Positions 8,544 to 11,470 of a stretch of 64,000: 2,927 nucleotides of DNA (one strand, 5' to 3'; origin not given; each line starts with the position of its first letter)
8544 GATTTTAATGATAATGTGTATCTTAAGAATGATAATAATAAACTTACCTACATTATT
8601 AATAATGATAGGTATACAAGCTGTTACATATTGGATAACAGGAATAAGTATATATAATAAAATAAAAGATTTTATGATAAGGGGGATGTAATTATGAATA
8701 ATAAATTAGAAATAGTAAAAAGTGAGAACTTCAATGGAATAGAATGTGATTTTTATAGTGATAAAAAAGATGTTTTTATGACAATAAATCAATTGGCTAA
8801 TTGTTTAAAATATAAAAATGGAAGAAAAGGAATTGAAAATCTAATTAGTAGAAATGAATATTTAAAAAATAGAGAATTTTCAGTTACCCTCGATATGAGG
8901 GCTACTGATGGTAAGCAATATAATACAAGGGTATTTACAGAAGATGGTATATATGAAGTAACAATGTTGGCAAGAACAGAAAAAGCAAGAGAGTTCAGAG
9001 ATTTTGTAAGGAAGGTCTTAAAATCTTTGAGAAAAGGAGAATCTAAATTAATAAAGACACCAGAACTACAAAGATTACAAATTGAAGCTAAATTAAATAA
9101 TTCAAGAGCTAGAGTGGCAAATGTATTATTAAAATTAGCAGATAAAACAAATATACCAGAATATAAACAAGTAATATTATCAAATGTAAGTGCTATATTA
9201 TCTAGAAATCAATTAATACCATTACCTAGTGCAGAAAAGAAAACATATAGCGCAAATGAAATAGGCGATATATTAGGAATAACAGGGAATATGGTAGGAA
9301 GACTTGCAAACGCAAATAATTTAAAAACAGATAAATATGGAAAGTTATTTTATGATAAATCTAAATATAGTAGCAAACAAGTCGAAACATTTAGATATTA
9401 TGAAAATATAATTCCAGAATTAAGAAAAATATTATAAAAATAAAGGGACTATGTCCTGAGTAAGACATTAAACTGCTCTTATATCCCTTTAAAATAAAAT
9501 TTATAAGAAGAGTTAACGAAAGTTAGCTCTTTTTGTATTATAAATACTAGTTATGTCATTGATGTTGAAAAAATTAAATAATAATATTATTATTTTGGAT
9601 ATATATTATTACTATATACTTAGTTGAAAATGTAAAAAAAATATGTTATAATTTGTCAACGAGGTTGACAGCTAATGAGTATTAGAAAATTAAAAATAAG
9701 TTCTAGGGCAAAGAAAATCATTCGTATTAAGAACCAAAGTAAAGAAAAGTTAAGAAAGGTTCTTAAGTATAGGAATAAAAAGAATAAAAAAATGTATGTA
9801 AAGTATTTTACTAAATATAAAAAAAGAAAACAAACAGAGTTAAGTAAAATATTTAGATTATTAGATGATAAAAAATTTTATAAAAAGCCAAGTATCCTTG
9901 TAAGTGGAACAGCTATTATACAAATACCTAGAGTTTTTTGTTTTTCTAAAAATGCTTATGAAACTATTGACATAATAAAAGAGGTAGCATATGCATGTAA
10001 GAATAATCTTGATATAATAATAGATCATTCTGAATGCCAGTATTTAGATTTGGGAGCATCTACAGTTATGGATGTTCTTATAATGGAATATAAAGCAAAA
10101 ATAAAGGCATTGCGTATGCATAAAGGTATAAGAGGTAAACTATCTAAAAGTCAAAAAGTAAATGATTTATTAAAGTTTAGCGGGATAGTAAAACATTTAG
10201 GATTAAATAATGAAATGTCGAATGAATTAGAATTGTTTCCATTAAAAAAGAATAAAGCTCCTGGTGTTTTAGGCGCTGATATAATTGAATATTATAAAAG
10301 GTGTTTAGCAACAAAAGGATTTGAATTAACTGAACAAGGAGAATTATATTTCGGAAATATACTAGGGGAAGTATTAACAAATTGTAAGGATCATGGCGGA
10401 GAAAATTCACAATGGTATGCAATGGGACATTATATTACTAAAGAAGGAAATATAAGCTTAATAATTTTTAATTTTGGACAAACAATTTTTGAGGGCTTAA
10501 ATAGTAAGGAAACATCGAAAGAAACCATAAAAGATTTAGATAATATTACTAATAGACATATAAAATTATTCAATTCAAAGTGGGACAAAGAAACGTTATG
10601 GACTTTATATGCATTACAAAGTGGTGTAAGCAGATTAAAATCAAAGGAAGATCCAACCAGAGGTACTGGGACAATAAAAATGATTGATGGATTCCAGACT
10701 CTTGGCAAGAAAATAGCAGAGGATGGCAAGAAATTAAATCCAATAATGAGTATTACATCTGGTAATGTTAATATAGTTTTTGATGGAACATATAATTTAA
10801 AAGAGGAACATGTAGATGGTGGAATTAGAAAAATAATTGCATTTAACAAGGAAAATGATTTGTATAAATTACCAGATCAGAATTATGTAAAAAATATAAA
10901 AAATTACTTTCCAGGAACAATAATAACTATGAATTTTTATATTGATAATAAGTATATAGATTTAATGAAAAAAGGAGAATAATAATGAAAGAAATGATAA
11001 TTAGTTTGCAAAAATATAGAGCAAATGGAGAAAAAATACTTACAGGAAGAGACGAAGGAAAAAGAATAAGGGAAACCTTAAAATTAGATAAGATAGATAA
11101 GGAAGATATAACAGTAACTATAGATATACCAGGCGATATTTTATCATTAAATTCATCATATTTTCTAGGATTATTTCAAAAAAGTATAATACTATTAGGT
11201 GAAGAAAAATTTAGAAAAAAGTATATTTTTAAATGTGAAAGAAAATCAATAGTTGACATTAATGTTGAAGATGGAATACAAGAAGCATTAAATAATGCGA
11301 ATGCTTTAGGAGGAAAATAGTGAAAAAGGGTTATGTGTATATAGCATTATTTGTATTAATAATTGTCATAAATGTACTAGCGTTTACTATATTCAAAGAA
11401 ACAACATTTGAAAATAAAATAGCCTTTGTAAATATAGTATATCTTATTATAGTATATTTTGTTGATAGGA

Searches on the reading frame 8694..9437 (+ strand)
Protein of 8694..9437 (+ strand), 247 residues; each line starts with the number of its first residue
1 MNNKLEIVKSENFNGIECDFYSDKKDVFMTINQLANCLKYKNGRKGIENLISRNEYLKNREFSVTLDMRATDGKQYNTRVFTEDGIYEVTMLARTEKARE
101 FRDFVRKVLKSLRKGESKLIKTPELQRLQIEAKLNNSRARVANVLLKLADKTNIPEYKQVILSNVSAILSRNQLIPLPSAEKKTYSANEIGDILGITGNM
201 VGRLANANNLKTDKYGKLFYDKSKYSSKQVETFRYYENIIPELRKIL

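Call 8: search_protein_families(library=pfam, max_evalue=0.01, proteins=[window:8694-9437:+])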
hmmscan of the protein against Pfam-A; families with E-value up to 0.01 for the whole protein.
window:8694-9437:+ (247 aa): 1 family
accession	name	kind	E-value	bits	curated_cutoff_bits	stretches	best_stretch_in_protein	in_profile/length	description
PF02498.22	Bro-N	-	1.1e-11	45.6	25.6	1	19-107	3-92/96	BRO family, N-terminal domain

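Call 9: search_protein_families(library=phrogs, max_evalue=0.01, proteins=[window:8694-9437:+])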
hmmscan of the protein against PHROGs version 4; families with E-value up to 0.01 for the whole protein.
window:8694-9437:+ (247 aa): 15 families
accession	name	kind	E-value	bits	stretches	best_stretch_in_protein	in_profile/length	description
phrog_1726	-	transcription regulation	2.3e-39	136.8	1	13-247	3-258/264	anti-repressor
phrog_32874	-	unknown function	5.5e-38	130.9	1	139-247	1-109/114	-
phrog_7940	-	unknown function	2.9e-37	129.6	1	20-247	16-249/252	-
phrog_130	-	transcription regulation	1.3e-15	58.4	1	2-247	157-408/480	anti-repressor Ant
phrog_5060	-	transcription regulation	1.9e-14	55.2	1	12-124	11-125/224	anti-repressor Ant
phrog_2011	-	transcription regulation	7.8e-14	53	1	5-115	1-113/275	anti-repressor Ant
phrog_463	-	transcription regulation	6.4e-10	40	1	1-127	1-119/250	anti-repressor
phrog_9976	-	transcription regulation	1.1e-09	39.5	1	9-114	2-99/188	anti-repressor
phrog_2899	-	transcription regulation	2.5e-09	38.1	1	1-132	3-123/263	anti-repressor Ant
phrog_2593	-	transcription regulation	4.7e-09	37.4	1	6-131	20-146/255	anti-repressor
phrog_245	-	transcription regulation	1.2e-08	35.9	1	12-169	45-198/319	anti-repressor Ant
phrog_373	-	transcription regulation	1.7e-05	25.3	1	28-159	99-239/373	anti-repressor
phrog_63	-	transcription regulation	2.1e-05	25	1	26-144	130-248/431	anti-repressor Ant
phrog_25722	-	unknown function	0.00042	21.1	1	23-118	21-108/150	-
phrog_2127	-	transcription regulation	0.0081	16.9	0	25-114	21-118/313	anti-repressor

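Call 53: search_protein_families(library=padloc, max_evalue=0.01, proteins=[window:8694-9437:+])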
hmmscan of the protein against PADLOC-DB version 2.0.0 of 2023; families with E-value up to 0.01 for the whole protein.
window:8694-9437:+ (247 aa): 9 families
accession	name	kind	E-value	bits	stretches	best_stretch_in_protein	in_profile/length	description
PDLC04858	PDC-S05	-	5.7e-06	24.1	1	7-114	9-116/138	-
PDLC04879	PDC-S05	-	2.1e-05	22.1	1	1-127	1-131/285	-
PDLC04843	PDC-S05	-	6.8e-05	20.2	1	17-115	19-119/330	-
PDLC04841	PDC-S04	-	7.4e-05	20.5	1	24-110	30-115/292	-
PDLC04874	PDC-S05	-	8.7e-05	20.1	1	23-117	23-119/165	-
PDLC04870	PDC-S05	-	0.00013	19.4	1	20-111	25-117/214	-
PDLC04869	PDC-S05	-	0.00024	18.4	1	54-164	68-177/306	-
PDLC04873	PDC-S05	-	0.0041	15.5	1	22-111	20-110/116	-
PDLC04856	PDC-S05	-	0.0053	14.5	0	69-148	76-158/177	-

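Call 54: search_protein_families(library=ncbifam, max_evalue=0.01, proteins=[window:8694-9437:+])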
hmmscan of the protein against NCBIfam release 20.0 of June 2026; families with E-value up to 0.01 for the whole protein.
window:8694-9437:+ (247 aa): 0 families

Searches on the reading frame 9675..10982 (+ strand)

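Call 53: search_protein_families(library=padloc, max_evalue=0.01, proteins=[window:9675-10982:+])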
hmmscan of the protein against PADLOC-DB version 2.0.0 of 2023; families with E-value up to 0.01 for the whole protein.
window:9675-10982:+ (435 aa): 0 families

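Call 54: search_protein_families(library=ncbifam, max_evalue=0.01, proteins=[window:9675-10982:+])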
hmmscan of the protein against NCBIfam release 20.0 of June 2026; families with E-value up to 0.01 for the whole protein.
window:9675-10982:+ (435 aa): 0 families

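Call 84: search_protein_families(library=pfam, max_evalue=10, proteins=[window:9675-10982:+])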
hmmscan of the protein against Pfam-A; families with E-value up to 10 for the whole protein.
window:9675-10982:+ (435 aa): 1 family
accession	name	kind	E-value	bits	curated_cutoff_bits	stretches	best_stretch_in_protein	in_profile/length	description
PF14869.12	DUF4488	-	0.049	14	27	1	345-395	29-84/123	Domain of unknown function (DUF4488)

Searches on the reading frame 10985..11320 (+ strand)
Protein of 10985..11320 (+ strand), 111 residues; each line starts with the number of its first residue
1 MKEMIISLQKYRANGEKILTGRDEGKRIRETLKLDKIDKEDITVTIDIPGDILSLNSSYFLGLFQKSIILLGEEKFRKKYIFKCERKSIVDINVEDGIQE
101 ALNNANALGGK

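Call 53: search_protein_families(library=padloc, max_evalue=0.01, proteins=[window:10985-11320:+])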
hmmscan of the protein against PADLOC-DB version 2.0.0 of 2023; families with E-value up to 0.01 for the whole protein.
window:10985-11320:+ (111 aa): 0 families

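Call 54: search_protein_families(library=ncbifam, max_evalue=0.01, proteins=[window:10985-11320:+])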
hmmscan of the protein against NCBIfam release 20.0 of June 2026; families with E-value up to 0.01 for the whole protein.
window:10985-11320:+ (111 aa): 0 families

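Call 84: search_protein_families(library=pfam, max_evalue=10, proteins=[window:10985-11320:+])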
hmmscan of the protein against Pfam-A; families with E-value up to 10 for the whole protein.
window:10985-11320:+ (111 aa): 1 family
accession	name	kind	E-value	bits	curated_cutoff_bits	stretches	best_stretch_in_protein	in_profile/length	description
PF14213.11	DUF4325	-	0.0061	16.7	23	1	24-83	1-57/64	STAS-like domain of unknown function (DUF4325)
